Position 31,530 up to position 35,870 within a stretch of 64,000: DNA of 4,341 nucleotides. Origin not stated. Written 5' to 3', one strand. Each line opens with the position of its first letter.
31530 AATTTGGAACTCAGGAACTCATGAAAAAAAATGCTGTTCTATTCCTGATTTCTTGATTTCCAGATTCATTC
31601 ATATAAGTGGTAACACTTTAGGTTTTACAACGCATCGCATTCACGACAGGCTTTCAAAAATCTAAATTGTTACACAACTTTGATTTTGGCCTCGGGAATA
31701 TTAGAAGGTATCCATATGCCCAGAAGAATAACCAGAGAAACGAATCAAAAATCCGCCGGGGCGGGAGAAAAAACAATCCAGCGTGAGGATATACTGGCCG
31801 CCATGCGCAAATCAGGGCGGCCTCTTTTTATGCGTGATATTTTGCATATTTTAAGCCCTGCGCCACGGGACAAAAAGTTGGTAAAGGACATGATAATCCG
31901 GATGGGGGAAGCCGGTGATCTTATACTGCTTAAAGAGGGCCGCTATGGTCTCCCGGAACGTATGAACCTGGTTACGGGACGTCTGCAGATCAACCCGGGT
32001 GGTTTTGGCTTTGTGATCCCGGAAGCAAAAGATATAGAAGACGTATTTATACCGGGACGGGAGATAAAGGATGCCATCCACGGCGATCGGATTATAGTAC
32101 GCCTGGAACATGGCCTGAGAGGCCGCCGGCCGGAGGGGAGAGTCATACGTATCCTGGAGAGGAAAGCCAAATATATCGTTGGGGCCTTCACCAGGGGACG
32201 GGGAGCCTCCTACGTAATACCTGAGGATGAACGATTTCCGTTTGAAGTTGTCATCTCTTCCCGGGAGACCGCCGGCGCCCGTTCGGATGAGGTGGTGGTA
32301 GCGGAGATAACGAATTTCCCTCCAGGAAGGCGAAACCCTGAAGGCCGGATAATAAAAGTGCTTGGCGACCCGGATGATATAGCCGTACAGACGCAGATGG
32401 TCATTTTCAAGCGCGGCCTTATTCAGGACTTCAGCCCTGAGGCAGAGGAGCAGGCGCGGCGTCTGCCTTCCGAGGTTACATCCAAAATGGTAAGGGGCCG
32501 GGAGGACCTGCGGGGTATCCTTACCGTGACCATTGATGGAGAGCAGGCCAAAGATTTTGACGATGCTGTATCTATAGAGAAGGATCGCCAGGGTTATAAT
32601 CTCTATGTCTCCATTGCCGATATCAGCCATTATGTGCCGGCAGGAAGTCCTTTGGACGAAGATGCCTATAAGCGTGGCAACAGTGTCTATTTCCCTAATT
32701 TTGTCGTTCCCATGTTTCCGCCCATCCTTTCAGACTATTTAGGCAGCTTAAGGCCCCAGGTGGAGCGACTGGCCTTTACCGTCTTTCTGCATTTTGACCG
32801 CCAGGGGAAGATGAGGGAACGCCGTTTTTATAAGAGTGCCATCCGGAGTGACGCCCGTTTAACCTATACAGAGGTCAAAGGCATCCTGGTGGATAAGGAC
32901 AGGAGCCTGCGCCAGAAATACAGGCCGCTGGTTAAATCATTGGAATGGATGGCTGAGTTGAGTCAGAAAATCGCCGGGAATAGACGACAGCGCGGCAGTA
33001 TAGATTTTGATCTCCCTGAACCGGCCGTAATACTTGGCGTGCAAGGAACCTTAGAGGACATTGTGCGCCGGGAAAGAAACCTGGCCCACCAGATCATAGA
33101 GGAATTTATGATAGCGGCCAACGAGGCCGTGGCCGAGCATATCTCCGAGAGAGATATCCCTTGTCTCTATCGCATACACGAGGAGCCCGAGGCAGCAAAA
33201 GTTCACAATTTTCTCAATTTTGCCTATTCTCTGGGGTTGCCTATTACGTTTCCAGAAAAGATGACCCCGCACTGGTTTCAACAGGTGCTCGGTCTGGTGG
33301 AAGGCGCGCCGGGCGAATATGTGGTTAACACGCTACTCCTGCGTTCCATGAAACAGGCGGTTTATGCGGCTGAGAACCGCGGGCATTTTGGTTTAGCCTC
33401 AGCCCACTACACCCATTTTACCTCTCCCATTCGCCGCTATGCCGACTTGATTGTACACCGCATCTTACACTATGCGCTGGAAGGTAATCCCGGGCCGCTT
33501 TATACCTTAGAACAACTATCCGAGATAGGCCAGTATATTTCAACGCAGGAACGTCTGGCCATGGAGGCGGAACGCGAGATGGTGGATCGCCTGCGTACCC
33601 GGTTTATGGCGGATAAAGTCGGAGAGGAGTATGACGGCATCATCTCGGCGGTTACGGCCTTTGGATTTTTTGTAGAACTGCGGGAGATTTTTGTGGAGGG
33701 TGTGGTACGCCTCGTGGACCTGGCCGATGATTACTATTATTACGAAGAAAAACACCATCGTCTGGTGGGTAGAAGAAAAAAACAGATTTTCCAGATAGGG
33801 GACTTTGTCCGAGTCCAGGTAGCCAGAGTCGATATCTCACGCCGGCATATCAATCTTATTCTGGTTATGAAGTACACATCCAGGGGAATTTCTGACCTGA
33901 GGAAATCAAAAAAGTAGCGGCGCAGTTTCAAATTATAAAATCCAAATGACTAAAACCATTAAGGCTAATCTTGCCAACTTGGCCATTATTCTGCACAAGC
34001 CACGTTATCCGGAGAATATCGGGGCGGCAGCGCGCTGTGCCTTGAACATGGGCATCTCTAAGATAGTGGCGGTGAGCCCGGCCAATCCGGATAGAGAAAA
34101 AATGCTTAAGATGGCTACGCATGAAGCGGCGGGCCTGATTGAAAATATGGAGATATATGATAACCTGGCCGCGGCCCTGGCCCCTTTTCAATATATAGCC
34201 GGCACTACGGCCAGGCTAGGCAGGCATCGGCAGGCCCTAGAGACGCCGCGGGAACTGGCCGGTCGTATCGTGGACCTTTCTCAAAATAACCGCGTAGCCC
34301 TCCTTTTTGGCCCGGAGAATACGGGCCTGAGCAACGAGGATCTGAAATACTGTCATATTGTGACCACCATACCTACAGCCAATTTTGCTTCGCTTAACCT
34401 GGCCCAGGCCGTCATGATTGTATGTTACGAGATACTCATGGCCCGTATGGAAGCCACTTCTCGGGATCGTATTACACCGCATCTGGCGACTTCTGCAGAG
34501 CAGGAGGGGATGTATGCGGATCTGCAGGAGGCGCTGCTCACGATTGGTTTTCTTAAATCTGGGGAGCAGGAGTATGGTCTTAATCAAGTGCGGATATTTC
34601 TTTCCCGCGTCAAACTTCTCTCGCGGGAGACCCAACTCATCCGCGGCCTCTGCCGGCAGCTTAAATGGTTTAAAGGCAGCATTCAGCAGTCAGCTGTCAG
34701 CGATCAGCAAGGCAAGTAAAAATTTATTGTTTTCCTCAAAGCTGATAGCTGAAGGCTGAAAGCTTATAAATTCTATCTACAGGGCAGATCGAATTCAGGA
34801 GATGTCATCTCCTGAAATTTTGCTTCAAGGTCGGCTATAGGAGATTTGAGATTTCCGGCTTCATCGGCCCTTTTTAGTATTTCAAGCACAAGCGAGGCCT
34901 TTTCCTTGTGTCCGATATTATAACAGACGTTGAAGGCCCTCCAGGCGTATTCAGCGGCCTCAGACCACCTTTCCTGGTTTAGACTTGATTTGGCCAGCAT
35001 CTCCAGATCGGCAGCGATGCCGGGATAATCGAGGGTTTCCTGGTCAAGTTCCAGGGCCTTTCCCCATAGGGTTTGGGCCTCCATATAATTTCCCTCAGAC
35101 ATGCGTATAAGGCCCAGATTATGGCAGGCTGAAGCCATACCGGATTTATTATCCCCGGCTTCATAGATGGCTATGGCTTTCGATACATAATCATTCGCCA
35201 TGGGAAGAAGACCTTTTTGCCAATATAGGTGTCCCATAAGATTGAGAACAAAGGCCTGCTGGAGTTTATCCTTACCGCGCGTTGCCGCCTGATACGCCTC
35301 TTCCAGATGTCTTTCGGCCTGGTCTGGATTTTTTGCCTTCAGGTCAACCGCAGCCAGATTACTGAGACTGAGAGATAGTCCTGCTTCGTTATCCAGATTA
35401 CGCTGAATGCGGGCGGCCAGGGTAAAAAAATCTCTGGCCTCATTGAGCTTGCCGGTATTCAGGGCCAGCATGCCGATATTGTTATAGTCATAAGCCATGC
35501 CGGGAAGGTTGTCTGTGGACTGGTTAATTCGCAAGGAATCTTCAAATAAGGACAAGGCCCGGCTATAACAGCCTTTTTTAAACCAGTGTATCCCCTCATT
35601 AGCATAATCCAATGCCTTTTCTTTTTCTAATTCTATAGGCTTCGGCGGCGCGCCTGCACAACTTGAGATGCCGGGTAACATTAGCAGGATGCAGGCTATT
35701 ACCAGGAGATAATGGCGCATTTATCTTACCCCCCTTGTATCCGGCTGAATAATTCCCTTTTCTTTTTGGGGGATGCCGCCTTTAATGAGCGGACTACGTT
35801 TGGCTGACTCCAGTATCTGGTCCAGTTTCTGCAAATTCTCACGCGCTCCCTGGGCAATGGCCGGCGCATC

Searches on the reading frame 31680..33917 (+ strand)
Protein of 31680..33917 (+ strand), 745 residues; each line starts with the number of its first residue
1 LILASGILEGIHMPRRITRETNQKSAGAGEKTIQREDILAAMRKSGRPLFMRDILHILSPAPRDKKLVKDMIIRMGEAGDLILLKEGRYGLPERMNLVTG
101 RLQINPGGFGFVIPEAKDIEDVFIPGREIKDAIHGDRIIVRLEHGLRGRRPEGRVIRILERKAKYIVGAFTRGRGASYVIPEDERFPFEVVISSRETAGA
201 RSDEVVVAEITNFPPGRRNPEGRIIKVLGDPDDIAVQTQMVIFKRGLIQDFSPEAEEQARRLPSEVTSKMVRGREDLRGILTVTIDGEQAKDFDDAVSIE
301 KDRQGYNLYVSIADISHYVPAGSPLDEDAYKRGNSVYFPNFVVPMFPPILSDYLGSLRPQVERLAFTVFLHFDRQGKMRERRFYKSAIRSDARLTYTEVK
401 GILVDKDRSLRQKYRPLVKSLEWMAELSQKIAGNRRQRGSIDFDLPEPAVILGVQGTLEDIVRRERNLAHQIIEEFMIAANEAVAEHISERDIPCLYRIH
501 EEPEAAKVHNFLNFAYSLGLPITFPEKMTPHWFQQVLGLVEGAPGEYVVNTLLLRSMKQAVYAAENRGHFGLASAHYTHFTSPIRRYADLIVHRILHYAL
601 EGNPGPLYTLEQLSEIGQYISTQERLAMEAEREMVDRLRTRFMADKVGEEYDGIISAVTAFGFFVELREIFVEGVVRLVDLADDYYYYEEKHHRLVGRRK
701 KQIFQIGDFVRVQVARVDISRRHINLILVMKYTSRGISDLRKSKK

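Call 83: search_protein_families(library=pfam, proteins=[window:31680-33917:+], max_evalue=0.00001)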
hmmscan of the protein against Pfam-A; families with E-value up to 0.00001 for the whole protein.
window:31680-33917:+ (745 aa): 5 families
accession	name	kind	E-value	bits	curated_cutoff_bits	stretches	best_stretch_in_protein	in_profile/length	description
PF00773.25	RNB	-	2.7e-109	365.8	29.3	1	274-601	1-325/326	RNB domain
PF17876.7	CSD2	-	4.5e-27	94.4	26.2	2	178-252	1-74/74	Cold shock domain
PF08206.17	OB_RNB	-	5.9e-21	74.4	24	1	100-158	1-58/58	Ribonuclease B OB domain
PF17849.7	OB_Dis3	-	5.6e-08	33.2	22.8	1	179-243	4-74/77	Dis3-like cold-shock domain 2 (CSD2)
PF00575.29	S1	-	5.7e-08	33.5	22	1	646-726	3-71/74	S1 RNA binding domain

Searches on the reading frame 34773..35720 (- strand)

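Call 83: search_protein_families(library=pfam, proteins=[window:34773-35720:-], max_evalue=0.00001)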
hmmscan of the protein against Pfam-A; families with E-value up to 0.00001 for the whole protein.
window:34773-35720:- (315 aa): 8 families
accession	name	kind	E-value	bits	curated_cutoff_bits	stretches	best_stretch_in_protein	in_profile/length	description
PF13424.12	TPR_12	-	4.1e-27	94.6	30.1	3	118-188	5-77/77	Tetratricopeptide repeat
PF07719.23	TPR_2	-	8.7e-19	66.5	27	0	196-227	1-32/34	Tetratricopeptide repeat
PF00515.34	TPR_1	-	1.8e-13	50.1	27.8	0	196-227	1-32/34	Tetratricopeptide repeat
PF13374.12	TPR_10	-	2.5e-11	43.6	27.5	0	118-144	4-30/42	Tetratricopeptide repeat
PF13181.12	TPR_8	-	1.6e-09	37.6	25.7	0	79-108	4-33/34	Tetratricopeptide repeat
PF24885.1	TPR_NPHP3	-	4.2e-08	33.3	100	1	150-284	93-231/239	Nephrocystin-3 TPR domain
PF17874.7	TPR_MalT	-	2.2e-07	30.9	45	1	80-227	44-192/336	MalT-like TPR region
PF14938.12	SNAP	-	4e-06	26.9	25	0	87-249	26-188/282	Soluble NSF attachment protein, SNAP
